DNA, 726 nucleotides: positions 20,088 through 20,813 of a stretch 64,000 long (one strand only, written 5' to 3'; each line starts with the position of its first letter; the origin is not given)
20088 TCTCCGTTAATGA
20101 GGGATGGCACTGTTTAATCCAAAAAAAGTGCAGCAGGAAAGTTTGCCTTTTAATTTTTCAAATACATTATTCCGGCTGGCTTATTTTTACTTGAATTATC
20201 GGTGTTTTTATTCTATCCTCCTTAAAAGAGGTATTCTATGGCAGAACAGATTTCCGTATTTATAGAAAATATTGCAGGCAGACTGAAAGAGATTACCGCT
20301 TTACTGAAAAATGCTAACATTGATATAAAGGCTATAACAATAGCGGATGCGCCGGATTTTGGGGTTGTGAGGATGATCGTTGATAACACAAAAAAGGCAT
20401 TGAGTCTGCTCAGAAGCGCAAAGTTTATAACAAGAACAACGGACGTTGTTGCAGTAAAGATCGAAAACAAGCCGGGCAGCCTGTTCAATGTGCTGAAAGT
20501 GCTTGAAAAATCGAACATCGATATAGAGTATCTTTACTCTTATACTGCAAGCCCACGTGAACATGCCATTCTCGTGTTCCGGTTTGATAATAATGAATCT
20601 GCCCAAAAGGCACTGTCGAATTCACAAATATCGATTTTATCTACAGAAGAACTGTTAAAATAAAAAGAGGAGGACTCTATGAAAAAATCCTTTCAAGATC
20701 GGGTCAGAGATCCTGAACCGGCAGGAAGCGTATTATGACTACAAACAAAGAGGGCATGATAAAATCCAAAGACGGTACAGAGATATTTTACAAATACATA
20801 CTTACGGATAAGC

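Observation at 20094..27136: Higher-GC block next to tRNA-Ser(CGA) with a lipid-metabolism cassette, decayed TA and mercury genes; candidate genomic-island remnant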

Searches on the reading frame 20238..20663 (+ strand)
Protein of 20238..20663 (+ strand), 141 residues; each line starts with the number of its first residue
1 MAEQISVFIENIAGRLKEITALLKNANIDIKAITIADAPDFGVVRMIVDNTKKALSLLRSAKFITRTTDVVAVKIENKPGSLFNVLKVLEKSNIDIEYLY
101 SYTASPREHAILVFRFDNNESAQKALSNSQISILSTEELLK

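Call 7: search_protein_families(library=pfam, proteins=[window:20238-20663:+], max_evalue=0.01)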
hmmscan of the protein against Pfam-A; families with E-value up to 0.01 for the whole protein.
window:20238-20663:+ (141 aa): 5 families
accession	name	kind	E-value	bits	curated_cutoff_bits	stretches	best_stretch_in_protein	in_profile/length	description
PF19571.5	ACT_8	-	4.2e-29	101.6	23.5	1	3-140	4-139/141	ACT domain pair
PF01842.31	ACT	-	3.9e-12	46.2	27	2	71-118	3-50/66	ACT domain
PF22629.2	ACT_AHAS_ss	-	2.8e-08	34.2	27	1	5-53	1-51/67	AHAS small subunit-like ACT domain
PF13291.12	ACT_4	-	3.1e-06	28.2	27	0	4-41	8-45/80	ACT domain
PF13840.12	ACT_7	-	0.00042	20.5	27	0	12-45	20-52/65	ACT domain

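Call 42: find_encoding_contigs(protein=window:20238-20663:+, flank=10000, max_places=10)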
Protein window:20238-20663:+ (141 aa): 7 contigs read that carry it; 5 places shown.
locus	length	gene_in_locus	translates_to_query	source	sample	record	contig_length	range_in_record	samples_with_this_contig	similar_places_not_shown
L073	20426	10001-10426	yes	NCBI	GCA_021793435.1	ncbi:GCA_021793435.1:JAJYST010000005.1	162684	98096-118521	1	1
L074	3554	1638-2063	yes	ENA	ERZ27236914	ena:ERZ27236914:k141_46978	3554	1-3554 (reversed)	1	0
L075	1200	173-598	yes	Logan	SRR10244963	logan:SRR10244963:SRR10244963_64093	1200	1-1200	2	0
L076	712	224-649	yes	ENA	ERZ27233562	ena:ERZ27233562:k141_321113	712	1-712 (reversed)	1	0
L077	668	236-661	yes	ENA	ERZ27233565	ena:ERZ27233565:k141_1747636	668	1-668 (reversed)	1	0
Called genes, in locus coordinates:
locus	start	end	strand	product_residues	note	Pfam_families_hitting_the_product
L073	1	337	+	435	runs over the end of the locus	PF11638:DnaA_N, PF00308:Bac_DnaA, PF01637:ATPase_2 (weak), PF01695:IstB_IS21, PF00004:AAA, PF08299:Bac_DnaA_C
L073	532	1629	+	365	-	PF00712:DNA_pol3_beta, PF02767:DNA_pol3_beta_2, PF02768:DNA_pol3_beta_3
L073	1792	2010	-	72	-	PF11127:YgaP-like_TM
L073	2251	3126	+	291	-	PF01048:PNP_UDP_1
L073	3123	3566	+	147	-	-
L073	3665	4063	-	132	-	PF13442:Cytochrome_CBB3 (faint), PF00034:Cytochrom_C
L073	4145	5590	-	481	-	-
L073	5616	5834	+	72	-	-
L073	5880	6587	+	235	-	PF22113:Mtrc-MtrF_II-IV_dom (faint), PF14537:Cytochrom_c3_2 (weak), PF14522:Cytochrome_C7 (weak)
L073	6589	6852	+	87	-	PF24002:DUF7318 (weak)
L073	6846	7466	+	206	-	PF00355:Rieske (weak)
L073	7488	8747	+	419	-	PF00033:Cytochrome_B, PF13631:Cytochrom_B_N_2, PF00032:Cytochrom_B_C (weak)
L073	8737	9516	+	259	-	PF22113:Mtrc-MtrF_II-IV_dom (faint), PF14522:Cytochrome_C7 (weak)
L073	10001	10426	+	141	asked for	PF01842:ACT (faint), PF13291:ACT_4 (faint), PF19571:ACT_8, PF22629:ACT_AHAS_ss (faint)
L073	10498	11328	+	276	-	PF12146:Hydrolase_4, PF00561:Abhydrolase_1, PF12697:Abhydrolase_6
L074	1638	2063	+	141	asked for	PF01842:ACT (faint), PF13291:ACT_4 (faint), PF19571:ACT_8, PF22629:ACT_AHAS_ss (faint)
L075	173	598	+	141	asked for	PF01842:ACT (faint), PF13291:ACT_4 (faint), PF19571:ACT_8, PF22629:ACT_AHAS_ss (faint)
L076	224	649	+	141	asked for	PF01842:ACT (faint), PF13291:ACT_4 (faint), PF19571:ACT_8, PF22629:ACT_AHAS_ss (faint)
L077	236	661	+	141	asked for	PF01842:ACT (faint), PF13291:ACT_4 (faint), PF19571:ACT_8, PF22629:ACT_AHAS_ss (faint)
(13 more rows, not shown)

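Call 47: search_protein_families(library=ncbifam, proteins=[window:20238-20663:+], max_evalue=0.01)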
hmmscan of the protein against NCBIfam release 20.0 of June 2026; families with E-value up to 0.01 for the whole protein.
window:20238-20663:+ (141 aa): 5 families
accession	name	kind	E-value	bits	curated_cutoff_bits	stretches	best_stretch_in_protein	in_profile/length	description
NF008864.0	PRK11895.1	equivalog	8.3e-06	25.6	119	1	3-70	4-71/164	acetolactate synthase small subunit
TIGR00119.1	acolac_sm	equivalog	8.5e-05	22.6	56.9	1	4-73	4-73/158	acetolactate synthase small subunit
NF006352.0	PRK08577.1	equivalog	0.00066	19.7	140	0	44-104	33-92/136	hypothetical protein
NF008759.0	PRK11790.1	equivalog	0.0024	16.6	404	0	8-56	345-395/410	phosphoglycerate dehydrogenase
NF004976.0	PRK06349.1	subfamily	0.0041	16.2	205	0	66-125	347-406/430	homoserine dehydrogenase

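Call 65: find_homologous_proteins(query=window:20238-20663:+, max_evalue=1e-20)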
Query window:20238-20663:+ (141 aa): 119 proteins with E <= 1e-20 among 210 candidates.
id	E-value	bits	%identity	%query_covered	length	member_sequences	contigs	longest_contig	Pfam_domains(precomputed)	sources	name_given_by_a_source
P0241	7.1e-80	283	100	100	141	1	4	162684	PF22629.3,PF13291.13,PF01842.32,PF19571.6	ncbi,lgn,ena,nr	ncbi:MAG: amino acid-binding protein [Deltaproteobacteria bacterium]|nr:amino acid-binding protein [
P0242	6.4e-74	263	93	100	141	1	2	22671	PF22629.3,PF01842.32,PF19571.6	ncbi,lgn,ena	-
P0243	1.2e-62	227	80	100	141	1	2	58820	PF22629.3,PF13291.13,PF01842.32,PF19571.6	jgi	jgi:hypothetical protein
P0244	1.4e-62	227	80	100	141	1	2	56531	PF22629.3,PF13291.13,PF01842.32,PF19571.6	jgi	jgi:hypothetical protein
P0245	2.2e-62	226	79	100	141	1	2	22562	PF22629.3,PF13291.13,PF01842.32,PF19571.6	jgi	jgi:hypothetical protein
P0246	2.4e-62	226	79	100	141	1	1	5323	PF22629.3,PF13291.13,PF01842.32,PF19571.6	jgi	jgi:hypothetical protein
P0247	4.0e-62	225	80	100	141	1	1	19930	PF22629.3,PF13291.13,PF01842.32,PF19571.6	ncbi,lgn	-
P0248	2.4e-61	223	78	100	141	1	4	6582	PF22629.3,PF13291.13,PF01842.32,PF19571.6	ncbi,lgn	-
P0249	3.2e-60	219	77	100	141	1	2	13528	PF22629.3,PF13291.13,PF01842.32,PF19571.6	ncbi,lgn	-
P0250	5.7e-60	218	77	100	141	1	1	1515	PF22629.3,PF13291.13,PF01842.32,PF19571.6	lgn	-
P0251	8.4e-59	215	74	100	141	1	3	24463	PF22629.3,PF13291.13,PF01842.32,PF13840.13,PF19571.6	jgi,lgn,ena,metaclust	metaclust:\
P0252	1.2e-58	214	74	100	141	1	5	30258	PF22629.3,PF13291.13,PF01842.32,PF13840.13,PF19571.6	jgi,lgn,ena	jgi:hypothetical protein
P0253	2.3e-58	213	74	100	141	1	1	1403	PF22629.3,PF13291.13,PF01842.32,PF13840.13,PF19571.6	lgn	-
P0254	6.0e-58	212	73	100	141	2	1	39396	PF22629.3,PF13291.13,PF01842.32,PF13840.13,PF19571.6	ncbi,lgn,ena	-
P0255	1.5e-57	211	73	99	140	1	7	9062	PF22629.3,PF13291.13,PF01842.32,PF13840.13,PF19571.6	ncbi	ncbi:MAG: ACT domain-containing protein [bacterium]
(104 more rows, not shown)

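Call 68: list_cluster_members(proteins=[P0242, P0002, P0122])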
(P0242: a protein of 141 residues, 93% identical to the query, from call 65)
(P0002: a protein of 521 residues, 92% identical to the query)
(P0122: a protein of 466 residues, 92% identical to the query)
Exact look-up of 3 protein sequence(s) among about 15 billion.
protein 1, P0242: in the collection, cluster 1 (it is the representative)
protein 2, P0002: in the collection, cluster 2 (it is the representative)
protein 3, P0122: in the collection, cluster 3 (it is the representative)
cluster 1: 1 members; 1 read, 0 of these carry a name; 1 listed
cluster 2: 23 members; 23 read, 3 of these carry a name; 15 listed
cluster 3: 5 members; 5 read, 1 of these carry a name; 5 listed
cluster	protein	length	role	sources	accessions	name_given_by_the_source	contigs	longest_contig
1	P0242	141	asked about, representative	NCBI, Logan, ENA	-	-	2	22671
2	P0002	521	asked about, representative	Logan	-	-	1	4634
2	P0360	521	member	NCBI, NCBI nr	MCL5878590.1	MAG: long-chain-fatty-acid--CoA ligase [Deltaproteobacteria bacterium] | long-chain-fatty-acid--CoA ligase [Deltaproteobacteria bacterium]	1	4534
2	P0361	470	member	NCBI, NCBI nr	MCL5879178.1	MAG: long-chain-fatty-acid--CoA ligase, partial [Deltaproteobacteria bacterium] | long-chain-fatty-acid--CoA ligase [Deltaproteobacteria bacterium]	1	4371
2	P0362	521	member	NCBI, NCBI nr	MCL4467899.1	MAG: long-chain-fatty-acid--CoA ligase [Deltaproteobacteria bacterium] | long-chain-fatty-acid--CoA ligase [Deltaproteobacteria bacterium]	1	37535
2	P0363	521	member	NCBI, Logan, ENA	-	-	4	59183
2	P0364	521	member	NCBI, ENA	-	-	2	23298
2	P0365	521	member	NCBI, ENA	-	-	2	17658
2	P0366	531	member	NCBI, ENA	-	-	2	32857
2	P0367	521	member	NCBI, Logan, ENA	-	-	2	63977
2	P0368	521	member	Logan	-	-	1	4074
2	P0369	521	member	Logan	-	-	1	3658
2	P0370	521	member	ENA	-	-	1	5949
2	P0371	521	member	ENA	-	-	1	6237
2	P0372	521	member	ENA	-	-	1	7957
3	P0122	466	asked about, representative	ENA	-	-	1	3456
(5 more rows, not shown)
